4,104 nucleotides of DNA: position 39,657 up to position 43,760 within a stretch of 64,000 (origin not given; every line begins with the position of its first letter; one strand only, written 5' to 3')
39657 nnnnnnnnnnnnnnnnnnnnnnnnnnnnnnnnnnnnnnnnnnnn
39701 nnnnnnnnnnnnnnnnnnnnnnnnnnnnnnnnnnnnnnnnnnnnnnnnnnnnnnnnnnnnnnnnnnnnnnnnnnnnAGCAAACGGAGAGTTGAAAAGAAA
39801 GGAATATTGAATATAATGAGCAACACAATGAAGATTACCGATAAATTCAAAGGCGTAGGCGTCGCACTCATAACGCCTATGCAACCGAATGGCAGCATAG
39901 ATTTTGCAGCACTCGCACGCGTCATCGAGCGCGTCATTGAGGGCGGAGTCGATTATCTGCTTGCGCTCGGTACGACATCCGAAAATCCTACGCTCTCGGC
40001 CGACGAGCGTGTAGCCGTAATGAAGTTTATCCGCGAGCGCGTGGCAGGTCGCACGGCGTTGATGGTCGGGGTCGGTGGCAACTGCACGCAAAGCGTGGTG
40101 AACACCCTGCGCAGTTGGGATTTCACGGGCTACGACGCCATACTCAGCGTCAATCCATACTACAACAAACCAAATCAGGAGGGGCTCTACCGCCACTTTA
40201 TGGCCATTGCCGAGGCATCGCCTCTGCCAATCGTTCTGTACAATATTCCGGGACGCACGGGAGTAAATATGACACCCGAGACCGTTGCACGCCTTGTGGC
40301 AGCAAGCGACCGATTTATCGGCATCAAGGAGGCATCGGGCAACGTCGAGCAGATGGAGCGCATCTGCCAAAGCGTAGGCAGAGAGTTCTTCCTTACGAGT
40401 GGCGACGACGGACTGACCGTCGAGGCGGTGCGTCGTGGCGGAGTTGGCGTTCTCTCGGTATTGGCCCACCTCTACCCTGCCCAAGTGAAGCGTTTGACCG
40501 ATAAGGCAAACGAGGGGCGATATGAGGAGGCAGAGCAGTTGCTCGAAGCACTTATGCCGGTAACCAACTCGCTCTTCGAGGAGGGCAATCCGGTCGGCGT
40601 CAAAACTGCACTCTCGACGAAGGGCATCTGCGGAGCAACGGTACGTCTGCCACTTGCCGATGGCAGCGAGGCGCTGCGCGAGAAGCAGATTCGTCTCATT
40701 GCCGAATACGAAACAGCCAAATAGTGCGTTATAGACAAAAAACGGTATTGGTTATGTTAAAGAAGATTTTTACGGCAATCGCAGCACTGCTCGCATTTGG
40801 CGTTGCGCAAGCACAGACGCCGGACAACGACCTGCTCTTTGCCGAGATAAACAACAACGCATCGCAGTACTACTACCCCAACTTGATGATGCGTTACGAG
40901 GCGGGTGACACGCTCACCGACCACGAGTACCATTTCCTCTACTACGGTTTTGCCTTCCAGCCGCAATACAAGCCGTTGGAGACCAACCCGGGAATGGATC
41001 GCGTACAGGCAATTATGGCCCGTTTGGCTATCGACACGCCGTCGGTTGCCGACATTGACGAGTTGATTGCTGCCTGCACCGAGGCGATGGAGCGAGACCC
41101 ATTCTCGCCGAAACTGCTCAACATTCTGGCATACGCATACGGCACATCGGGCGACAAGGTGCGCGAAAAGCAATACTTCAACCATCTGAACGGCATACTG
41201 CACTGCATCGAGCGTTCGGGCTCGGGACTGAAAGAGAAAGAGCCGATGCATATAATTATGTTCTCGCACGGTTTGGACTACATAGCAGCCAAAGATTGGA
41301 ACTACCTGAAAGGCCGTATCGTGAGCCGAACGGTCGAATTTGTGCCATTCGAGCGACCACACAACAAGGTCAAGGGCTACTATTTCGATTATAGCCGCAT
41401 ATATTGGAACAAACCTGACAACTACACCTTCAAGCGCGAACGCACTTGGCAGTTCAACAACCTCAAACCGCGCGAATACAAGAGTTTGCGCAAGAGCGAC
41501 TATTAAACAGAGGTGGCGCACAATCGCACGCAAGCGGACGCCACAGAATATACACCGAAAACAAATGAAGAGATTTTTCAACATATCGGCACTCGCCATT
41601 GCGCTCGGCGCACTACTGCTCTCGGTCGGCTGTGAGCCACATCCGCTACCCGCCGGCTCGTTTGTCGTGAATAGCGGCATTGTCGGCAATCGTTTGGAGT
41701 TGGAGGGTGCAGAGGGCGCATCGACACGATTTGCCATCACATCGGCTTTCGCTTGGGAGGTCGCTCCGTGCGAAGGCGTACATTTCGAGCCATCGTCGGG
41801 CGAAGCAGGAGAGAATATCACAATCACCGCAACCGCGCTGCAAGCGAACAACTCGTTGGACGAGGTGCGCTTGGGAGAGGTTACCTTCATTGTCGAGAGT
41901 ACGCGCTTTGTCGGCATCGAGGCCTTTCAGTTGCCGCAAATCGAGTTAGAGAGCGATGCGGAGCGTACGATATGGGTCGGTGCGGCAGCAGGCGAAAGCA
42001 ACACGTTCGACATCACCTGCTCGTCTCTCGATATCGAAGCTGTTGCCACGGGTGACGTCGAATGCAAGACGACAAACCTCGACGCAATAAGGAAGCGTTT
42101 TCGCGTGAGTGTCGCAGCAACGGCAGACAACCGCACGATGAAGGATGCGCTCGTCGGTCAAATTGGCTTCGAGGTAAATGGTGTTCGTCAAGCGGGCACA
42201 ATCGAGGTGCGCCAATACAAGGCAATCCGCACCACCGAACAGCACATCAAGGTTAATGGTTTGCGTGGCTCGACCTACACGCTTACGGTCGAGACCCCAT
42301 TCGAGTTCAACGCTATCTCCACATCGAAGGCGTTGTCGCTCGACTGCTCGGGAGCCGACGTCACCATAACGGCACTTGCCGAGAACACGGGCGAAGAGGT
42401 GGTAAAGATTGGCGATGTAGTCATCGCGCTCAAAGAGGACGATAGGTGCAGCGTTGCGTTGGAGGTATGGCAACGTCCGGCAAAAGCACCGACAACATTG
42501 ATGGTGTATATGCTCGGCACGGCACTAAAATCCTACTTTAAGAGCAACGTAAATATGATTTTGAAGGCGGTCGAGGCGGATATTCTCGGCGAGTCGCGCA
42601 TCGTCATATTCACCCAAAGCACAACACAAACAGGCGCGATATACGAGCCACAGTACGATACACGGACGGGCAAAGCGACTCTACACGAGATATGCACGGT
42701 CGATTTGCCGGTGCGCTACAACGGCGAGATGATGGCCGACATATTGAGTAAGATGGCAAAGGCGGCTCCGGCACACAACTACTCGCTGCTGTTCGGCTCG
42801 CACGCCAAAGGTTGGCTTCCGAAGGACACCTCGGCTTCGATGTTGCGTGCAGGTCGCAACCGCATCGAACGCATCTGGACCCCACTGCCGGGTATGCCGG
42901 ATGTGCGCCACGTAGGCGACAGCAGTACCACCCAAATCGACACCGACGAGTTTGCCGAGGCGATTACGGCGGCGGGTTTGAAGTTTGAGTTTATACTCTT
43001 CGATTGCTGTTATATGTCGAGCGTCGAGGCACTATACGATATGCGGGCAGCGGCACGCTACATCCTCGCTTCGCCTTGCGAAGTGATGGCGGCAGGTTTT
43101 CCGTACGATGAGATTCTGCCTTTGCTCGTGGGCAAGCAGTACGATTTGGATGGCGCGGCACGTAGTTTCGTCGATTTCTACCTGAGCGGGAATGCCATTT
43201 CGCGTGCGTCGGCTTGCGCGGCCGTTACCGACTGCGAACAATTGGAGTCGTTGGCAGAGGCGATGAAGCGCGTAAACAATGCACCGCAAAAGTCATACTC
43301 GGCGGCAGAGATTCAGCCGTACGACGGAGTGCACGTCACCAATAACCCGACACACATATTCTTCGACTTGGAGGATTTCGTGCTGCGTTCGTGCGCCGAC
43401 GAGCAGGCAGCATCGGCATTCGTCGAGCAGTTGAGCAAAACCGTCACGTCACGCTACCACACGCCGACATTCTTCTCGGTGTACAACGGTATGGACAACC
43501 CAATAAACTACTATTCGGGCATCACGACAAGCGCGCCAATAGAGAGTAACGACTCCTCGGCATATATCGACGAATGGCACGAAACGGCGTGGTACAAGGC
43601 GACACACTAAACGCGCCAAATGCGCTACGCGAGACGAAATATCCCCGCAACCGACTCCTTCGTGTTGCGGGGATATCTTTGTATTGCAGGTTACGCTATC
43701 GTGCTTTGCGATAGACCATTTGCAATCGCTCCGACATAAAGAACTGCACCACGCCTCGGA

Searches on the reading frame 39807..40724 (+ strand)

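Call 63: search_protein_families(library=pfam, proteins=[window:39807-40724:+], max_evalue=0.00001)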
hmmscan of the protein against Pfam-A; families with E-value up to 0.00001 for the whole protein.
window:39807-40724:+ (305 aa): 1 family
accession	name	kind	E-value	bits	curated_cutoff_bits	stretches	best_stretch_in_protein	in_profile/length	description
PF00701.28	DHDPS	-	3e-79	266.2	22.1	1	13-297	1-285/289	Dihydrodipicolinate synthetase family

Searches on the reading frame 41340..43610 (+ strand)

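Call 63: search_protein_families(library=pfam, proteins=[window:41340-43610:+], max_evalue=0.00001)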
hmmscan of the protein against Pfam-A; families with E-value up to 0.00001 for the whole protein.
window:41340-43610:+ (756 aa): 1 family
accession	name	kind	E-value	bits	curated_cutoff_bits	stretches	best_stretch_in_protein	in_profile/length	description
PF03415.19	Peptidase_C11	-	2.3e-18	67.3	25.8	1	530-712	119-313/359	Clostripain family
